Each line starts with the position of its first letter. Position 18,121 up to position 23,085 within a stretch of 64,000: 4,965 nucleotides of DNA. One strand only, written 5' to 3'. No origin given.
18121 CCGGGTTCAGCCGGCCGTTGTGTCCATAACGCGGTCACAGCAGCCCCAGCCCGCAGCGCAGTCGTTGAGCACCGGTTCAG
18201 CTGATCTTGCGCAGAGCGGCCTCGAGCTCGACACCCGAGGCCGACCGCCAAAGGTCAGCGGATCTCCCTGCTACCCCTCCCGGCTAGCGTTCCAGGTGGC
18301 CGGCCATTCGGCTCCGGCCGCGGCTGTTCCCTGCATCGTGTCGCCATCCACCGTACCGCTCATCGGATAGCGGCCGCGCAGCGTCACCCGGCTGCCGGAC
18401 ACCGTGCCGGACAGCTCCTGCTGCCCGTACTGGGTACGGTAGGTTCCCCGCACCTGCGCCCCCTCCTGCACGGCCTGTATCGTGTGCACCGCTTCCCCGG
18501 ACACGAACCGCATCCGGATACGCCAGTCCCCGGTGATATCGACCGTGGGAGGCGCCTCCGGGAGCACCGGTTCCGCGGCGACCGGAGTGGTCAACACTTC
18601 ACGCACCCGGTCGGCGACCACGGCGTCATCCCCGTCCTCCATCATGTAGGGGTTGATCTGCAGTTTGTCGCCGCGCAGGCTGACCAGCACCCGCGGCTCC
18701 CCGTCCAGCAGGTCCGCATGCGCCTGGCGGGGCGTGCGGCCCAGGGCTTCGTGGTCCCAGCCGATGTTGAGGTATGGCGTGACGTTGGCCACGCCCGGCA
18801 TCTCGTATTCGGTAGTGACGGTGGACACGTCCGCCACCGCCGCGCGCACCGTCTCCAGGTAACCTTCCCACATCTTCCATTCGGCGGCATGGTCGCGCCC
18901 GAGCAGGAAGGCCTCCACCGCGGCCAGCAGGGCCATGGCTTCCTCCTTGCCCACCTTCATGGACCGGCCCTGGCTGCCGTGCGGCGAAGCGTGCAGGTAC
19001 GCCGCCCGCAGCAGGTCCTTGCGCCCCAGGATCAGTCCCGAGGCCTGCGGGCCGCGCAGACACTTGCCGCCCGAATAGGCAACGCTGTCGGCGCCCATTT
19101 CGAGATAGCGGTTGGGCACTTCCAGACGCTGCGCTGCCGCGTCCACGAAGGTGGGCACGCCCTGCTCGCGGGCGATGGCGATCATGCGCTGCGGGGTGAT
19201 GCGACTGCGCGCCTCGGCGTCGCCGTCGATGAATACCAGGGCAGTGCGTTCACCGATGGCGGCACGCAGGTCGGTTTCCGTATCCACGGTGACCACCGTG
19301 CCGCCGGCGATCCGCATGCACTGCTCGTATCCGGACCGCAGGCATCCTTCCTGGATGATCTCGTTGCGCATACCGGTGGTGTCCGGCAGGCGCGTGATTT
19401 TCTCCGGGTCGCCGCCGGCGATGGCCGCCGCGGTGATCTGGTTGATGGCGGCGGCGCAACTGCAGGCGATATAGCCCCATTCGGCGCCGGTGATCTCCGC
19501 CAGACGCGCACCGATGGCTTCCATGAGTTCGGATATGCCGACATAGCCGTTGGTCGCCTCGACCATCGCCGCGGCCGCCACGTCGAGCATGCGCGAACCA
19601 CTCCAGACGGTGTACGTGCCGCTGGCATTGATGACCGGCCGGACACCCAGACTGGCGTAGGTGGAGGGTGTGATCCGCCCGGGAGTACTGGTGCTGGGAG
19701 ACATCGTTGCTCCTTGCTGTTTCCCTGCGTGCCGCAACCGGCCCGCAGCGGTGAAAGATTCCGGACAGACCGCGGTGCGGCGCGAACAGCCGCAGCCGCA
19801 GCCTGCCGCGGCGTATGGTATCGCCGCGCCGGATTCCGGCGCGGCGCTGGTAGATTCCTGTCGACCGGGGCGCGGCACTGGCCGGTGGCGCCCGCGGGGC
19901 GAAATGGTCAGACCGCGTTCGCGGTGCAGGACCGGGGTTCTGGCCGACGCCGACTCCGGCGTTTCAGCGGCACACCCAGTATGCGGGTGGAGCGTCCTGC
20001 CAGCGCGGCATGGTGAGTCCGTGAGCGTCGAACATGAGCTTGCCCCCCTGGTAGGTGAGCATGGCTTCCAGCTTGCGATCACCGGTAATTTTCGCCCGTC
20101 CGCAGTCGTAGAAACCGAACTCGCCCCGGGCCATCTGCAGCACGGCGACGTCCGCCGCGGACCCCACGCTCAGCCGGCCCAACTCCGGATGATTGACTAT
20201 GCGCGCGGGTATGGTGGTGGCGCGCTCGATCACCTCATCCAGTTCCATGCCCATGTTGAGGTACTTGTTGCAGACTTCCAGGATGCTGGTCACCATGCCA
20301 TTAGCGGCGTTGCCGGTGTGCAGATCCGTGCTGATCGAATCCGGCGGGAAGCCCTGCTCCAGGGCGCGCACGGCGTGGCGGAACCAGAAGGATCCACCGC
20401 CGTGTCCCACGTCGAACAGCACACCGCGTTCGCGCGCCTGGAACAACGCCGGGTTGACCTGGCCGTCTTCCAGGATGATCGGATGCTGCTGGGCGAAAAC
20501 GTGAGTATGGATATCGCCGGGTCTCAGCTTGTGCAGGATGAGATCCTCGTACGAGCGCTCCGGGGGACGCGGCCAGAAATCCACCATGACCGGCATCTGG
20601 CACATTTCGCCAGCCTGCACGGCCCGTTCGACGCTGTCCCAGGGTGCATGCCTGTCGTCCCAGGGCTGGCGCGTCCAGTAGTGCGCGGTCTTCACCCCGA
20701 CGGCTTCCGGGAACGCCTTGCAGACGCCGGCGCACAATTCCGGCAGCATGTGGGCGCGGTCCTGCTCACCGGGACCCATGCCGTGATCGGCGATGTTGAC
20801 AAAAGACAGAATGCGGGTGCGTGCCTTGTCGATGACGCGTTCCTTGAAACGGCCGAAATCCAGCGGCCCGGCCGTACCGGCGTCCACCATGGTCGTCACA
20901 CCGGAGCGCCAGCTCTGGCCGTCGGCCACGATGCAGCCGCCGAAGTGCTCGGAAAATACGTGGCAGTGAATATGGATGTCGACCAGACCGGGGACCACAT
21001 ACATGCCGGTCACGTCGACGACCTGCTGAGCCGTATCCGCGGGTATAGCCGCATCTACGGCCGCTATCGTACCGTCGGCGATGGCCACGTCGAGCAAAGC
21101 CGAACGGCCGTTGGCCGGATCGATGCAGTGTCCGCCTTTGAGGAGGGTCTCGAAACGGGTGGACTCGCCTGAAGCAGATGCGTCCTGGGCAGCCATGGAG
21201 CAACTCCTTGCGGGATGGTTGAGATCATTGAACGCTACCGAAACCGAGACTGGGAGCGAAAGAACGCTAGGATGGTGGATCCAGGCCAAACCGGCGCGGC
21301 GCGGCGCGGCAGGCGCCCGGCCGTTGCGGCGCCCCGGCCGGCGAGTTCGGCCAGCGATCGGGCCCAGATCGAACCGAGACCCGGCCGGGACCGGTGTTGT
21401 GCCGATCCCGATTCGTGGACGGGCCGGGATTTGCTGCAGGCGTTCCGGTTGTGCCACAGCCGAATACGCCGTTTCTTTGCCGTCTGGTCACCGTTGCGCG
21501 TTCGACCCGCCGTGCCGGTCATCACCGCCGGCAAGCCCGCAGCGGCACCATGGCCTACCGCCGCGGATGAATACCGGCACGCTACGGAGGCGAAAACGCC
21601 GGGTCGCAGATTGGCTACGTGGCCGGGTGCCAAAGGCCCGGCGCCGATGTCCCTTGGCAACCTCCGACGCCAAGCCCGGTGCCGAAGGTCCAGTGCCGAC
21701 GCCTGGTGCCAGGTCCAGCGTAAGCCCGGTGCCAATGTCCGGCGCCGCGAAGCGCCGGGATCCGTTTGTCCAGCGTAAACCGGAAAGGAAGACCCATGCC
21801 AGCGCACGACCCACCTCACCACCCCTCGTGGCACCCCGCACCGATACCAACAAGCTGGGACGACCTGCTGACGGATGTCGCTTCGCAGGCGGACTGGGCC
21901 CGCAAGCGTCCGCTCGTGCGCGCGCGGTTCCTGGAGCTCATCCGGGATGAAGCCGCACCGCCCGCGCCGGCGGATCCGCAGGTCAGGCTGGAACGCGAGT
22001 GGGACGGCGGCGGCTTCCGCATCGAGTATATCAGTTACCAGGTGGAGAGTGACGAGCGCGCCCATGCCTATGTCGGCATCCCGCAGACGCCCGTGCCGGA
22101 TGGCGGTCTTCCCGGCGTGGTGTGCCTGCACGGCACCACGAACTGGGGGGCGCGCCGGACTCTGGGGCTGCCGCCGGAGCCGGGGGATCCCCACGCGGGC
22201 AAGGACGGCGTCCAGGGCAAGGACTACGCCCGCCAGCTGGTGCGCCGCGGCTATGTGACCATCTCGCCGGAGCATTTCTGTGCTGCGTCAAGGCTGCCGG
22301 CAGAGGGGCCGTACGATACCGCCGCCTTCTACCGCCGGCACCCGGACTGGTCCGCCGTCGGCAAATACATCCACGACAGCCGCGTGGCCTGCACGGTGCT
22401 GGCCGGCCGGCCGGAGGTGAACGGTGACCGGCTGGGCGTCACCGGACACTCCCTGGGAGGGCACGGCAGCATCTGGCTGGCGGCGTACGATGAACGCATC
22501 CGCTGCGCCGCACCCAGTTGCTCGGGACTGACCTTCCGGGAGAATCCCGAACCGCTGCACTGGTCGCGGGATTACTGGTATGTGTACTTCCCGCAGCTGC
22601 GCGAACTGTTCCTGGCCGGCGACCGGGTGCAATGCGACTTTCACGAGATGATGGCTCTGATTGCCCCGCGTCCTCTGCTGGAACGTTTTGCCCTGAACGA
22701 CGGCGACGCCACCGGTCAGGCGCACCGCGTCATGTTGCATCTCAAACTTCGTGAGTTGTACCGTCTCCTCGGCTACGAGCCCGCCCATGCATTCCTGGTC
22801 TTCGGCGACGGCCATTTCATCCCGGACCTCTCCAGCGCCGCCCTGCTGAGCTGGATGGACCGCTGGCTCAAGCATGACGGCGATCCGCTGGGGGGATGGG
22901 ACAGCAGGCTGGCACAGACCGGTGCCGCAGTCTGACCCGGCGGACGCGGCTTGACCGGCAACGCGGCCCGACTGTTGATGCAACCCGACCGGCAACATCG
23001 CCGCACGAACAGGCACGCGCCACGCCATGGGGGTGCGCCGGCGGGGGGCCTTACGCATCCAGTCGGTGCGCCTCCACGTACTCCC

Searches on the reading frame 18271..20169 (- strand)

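Call 55: search_protein_families(library=pfam, proteins=[window:18271-20169:-], max_evalue=0.00001)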
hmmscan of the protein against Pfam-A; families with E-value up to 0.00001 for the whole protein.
window:18271-20169:- (632 aa): 2 families
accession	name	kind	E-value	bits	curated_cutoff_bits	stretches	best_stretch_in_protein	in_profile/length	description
PF01053.26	Cys_Met_Meta_PP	-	9.1e-07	28.2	27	1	217-375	55-204/381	Cys/Met metabolism PLP-dependent enzyme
PF00266.25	Aminotran_5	-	4.9e-06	26.2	21.5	1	298-390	129-221/371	Aminotransferase class-V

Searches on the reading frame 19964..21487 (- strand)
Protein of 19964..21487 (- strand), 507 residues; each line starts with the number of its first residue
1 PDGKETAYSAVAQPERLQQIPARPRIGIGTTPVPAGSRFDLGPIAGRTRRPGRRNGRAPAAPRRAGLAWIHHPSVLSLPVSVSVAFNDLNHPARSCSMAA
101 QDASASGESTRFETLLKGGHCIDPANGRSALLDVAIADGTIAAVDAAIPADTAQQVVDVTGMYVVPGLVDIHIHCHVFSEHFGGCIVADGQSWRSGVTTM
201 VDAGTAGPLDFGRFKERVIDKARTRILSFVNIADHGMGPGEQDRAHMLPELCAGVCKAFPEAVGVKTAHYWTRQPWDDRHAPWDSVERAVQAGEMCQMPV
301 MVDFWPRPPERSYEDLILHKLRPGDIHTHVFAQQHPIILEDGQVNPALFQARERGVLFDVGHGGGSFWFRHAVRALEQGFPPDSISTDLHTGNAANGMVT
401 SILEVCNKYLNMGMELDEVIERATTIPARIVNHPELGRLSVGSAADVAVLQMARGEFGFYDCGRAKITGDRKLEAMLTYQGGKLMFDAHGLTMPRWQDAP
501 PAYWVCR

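Call 56: search_protein_families(library=pfam, proteins=[window:19964-21487:-], max_evalue=0.00001)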
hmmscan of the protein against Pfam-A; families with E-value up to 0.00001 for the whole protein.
window:19964-21487:- (507 aa): 2 families
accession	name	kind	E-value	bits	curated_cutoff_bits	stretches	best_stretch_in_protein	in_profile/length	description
PF01979.26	Amidohydro_1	-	5e-09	36.3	25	0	372-450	235-318/345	Amidohydrolase family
PF07969.17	Amidohydro_3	-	9.6e-09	35.7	29.7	0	155-174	1-20/472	Amidohydrolase family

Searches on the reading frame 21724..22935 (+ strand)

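Call 56: search_protein_families(library=pfam, proteins=[window:21724-22935:+], max_evalue=0.00001)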
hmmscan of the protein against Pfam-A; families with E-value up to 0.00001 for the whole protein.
window:21724-22935:+ (403 aa): 1 family
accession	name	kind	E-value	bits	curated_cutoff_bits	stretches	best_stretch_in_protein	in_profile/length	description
PF22244.2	GCE_fung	-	6.2e-08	33.2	27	0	229-269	99-139/231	Glucuronyl esterase, fungi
